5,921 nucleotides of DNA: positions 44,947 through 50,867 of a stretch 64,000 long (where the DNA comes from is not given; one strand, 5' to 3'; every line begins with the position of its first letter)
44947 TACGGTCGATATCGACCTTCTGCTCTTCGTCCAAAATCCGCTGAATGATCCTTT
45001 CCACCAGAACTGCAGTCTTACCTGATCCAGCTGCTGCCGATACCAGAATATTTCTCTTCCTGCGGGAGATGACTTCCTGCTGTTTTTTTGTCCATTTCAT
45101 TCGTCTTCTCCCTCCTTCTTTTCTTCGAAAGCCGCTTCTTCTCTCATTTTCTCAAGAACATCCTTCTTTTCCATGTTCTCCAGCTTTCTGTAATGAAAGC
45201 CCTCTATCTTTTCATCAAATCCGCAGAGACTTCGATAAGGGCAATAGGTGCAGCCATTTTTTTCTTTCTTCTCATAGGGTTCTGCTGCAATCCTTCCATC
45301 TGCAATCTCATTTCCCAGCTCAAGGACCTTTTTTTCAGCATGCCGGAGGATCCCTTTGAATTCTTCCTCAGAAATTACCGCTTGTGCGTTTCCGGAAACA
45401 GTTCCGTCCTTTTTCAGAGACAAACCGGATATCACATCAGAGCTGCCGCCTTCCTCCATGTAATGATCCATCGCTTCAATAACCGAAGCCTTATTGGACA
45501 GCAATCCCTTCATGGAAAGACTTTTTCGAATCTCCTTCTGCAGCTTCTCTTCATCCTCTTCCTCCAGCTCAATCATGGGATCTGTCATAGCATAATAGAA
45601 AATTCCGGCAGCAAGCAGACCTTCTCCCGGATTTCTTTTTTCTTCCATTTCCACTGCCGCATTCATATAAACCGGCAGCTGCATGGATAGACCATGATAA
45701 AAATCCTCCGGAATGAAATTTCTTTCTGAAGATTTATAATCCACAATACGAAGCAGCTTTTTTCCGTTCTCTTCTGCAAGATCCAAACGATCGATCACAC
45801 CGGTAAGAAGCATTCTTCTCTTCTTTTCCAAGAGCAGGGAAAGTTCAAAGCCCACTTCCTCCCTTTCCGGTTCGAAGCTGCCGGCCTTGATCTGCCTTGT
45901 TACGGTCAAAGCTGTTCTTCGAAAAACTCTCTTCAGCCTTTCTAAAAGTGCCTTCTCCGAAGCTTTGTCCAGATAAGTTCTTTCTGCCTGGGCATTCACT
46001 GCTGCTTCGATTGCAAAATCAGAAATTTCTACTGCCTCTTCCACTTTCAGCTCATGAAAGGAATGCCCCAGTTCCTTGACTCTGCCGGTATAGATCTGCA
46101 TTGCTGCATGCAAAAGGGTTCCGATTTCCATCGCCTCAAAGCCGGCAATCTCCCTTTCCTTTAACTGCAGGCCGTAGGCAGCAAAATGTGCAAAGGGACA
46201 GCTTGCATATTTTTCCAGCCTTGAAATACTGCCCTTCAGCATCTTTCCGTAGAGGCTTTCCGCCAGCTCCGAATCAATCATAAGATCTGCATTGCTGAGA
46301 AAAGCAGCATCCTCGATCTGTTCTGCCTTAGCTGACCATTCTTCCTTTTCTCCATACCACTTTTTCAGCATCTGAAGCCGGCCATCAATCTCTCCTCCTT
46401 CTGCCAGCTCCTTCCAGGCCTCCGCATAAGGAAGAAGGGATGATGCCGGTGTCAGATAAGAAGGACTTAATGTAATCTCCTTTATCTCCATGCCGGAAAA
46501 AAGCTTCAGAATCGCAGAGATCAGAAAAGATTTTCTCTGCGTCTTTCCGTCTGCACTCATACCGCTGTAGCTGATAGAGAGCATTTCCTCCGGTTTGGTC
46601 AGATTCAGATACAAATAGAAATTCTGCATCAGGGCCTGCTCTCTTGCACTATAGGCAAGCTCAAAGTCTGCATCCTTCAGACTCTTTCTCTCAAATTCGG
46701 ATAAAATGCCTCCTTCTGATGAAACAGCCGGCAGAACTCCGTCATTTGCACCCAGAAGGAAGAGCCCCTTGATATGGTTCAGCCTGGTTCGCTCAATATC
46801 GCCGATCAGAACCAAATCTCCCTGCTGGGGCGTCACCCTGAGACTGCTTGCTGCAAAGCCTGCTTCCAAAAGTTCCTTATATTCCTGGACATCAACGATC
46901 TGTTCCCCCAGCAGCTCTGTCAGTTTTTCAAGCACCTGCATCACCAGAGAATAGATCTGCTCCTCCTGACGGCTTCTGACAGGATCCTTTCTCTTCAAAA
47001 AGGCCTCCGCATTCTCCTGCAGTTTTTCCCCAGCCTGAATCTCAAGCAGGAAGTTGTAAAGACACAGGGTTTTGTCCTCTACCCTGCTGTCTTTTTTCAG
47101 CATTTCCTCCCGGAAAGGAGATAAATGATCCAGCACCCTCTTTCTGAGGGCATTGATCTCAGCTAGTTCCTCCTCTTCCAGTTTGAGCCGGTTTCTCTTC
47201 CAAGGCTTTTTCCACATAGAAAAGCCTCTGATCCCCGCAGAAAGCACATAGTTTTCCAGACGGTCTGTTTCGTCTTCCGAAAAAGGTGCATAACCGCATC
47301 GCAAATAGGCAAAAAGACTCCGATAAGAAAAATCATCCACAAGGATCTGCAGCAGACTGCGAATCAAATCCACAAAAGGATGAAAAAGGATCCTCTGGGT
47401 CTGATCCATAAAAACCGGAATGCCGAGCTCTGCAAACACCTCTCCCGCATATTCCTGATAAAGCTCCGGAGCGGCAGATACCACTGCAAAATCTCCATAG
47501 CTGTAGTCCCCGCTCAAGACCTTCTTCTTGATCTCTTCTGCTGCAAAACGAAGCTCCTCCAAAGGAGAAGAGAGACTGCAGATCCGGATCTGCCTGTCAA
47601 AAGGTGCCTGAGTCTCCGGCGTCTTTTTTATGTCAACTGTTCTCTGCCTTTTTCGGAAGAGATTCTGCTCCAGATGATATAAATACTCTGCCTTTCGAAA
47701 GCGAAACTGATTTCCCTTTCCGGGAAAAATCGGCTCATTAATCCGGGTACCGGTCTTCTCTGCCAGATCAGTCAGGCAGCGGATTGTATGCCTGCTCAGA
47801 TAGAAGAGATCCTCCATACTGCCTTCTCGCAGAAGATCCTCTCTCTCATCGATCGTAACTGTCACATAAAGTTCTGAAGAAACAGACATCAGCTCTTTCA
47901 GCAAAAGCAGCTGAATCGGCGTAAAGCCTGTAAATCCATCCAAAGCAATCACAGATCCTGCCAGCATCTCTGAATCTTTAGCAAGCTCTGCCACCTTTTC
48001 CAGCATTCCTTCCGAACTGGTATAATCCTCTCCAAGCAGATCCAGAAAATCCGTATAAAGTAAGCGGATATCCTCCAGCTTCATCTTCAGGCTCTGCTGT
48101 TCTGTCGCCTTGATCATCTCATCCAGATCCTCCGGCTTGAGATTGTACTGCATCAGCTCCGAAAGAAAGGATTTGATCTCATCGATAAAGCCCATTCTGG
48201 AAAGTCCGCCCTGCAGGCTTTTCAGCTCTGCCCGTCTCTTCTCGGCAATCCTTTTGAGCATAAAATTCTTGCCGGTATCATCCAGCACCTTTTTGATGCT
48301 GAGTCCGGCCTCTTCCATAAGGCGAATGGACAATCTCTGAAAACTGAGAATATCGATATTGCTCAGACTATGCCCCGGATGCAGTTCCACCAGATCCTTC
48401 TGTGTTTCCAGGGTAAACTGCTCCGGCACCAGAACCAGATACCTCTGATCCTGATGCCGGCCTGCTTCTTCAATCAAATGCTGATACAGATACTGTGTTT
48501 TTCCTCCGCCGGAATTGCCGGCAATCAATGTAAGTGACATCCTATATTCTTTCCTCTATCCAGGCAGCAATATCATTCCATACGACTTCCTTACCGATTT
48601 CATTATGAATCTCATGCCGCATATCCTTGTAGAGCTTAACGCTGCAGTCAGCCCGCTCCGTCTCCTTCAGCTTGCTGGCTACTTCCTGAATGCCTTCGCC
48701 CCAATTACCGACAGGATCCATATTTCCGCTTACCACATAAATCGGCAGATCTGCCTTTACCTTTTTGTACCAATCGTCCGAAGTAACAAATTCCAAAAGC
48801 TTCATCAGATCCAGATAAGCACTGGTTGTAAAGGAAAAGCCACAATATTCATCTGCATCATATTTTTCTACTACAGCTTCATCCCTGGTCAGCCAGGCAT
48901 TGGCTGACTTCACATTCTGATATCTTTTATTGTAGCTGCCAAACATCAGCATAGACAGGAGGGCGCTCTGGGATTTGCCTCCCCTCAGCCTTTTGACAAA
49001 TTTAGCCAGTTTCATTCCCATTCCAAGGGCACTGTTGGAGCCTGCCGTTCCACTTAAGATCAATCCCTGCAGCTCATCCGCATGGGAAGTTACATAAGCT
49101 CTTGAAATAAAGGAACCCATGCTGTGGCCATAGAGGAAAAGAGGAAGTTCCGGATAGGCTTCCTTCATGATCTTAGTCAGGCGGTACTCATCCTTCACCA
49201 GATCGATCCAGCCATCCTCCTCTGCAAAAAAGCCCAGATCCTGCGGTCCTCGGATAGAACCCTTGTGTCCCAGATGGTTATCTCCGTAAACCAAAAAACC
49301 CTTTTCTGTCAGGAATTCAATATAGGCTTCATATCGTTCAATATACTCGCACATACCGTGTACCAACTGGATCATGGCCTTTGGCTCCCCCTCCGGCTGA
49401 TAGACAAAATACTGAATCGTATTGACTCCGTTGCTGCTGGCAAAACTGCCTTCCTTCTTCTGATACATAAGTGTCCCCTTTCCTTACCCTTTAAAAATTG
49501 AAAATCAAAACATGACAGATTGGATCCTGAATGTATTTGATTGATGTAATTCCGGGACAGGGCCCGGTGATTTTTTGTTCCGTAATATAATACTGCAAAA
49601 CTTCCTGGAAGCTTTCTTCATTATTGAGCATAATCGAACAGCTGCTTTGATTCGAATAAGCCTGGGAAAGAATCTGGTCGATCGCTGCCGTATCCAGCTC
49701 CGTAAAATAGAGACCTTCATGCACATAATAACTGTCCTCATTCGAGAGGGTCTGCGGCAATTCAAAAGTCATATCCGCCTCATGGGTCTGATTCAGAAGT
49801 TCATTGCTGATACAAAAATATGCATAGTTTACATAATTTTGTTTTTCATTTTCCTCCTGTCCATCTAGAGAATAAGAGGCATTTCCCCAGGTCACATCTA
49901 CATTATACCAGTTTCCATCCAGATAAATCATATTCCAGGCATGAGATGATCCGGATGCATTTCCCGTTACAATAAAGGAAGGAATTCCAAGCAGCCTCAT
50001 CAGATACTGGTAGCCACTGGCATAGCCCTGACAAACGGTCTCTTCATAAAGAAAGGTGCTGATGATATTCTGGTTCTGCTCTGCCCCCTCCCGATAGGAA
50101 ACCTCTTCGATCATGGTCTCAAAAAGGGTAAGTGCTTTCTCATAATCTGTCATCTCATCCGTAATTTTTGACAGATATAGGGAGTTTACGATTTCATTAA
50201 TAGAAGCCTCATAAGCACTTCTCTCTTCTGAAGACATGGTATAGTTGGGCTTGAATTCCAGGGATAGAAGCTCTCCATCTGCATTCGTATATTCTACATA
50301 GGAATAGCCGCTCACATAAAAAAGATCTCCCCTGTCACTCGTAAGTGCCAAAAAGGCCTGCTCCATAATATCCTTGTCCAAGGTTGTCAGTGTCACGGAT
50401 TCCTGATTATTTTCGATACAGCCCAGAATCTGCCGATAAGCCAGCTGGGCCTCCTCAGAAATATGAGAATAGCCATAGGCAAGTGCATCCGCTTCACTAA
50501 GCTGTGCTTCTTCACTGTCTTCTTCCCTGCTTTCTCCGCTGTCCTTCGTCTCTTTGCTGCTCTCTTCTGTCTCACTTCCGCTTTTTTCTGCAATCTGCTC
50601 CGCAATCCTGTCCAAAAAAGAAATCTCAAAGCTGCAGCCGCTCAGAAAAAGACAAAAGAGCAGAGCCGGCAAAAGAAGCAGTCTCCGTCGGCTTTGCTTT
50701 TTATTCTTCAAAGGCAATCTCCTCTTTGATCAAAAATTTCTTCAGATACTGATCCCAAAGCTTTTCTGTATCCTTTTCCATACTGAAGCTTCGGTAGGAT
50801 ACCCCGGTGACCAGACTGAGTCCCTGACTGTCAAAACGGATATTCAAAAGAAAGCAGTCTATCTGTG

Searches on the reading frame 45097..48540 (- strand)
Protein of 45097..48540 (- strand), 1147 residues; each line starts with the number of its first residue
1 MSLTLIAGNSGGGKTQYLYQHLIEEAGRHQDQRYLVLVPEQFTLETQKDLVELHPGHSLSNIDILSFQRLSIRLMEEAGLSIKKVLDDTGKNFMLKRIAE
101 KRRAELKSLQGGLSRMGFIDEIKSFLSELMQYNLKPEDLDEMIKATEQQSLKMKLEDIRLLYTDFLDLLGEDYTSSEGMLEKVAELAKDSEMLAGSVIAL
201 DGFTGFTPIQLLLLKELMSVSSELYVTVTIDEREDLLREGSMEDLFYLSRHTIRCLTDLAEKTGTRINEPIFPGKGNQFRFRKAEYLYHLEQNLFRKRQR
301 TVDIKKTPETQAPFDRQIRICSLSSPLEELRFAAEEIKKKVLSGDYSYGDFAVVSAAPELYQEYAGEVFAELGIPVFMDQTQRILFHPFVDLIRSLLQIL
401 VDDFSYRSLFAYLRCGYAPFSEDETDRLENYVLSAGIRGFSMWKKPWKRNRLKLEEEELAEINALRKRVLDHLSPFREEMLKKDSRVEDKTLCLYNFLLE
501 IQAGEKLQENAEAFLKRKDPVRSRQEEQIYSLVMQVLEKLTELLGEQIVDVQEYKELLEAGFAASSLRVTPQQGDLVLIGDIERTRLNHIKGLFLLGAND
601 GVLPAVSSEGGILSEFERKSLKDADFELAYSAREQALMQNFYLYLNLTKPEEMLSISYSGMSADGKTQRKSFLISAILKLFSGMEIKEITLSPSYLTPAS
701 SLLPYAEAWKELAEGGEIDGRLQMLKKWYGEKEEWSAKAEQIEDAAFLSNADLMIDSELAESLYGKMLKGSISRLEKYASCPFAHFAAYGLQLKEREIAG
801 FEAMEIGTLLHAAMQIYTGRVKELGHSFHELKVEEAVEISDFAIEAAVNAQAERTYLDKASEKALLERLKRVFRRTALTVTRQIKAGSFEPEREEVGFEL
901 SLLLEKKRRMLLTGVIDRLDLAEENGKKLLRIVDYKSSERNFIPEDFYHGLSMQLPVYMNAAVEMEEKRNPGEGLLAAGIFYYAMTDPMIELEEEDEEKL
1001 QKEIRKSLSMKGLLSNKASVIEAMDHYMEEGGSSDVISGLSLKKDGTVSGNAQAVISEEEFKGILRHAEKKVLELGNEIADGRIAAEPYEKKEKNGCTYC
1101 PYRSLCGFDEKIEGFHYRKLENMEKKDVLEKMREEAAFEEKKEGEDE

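Call 92: search_protein_families(library=pfam, proteins=[window:45097-48540:-], max_evalue=0.00001)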
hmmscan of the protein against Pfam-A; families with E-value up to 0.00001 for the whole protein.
window:45097-48540:- (1147 aa): 2 families
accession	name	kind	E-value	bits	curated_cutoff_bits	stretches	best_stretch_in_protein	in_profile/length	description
PF21445.3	ADDB_N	-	1.5e-78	264.4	26.6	1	5-291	1-290/290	ADDB, N-terminal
PF12705.13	PDDEXK_1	-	1.2e-42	147.1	22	1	771-1106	3-246/247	PD-(D/E)XK nuclease superfamily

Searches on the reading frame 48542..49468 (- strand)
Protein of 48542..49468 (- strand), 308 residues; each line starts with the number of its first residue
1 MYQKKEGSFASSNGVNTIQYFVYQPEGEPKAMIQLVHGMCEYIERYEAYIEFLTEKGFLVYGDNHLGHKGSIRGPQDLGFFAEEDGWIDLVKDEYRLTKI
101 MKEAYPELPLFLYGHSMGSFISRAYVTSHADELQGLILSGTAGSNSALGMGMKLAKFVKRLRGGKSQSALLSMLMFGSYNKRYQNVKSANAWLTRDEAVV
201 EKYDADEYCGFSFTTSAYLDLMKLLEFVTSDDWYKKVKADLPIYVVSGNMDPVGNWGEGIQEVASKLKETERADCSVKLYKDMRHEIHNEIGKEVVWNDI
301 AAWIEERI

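Call 92: search_protein_families(library=pfam, proteins=[window:48542-49468:-], max_evalue=0.00001)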
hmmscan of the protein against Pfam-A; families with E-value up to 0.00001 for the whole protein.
window:48542-49468:- (308 aa): 2 families
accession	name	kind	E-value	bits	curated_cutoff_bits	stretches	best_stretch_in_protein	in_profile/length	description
PF12146.15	Hydrolase_4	-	9.6e-42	143.3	27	1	28-290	2-237/239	Serine aminopeptidase, S33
PF00561.26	Abhydrolase_1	-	8.9e-12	45.6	25.8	1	35-269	5-227/245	alpha/beta hydrolase fold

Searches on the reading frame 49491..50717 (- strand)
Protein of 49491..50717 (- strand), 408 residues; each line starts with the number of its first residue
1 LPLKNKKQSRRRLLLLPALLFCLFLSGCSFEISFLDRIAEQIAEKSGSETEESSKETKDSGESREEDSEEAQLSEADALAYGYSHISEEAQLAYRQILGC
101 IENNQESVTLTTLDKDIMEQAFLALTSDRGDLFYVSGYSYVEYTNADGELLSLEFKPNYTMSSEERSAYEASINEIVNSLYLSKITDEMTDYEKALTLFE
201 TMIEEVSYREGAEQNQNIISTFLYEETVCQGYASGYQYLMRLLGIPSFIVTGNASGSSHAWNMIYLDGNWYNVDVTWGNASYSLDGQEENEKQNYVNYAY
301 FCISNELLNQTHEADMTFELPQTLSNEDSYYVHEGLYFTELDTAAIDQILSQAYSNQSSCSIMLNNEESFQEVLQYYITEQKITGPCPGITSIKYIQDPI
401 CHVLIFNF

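Call 92: search_protein_families(library=pfam, proteins=[window:49491-50717:-], max_evalue=0.00001)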
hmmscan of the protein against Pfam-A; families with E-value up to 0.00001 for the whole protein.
window:49491-50717:- (408 aa): 1 family
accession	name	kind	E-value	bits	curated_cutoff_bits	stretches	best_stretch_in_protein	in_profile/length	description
PF01841.26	Transglut_core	-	5.9e-13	49.5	23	1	186-274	9-107/108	Transglutaminase-like superfamily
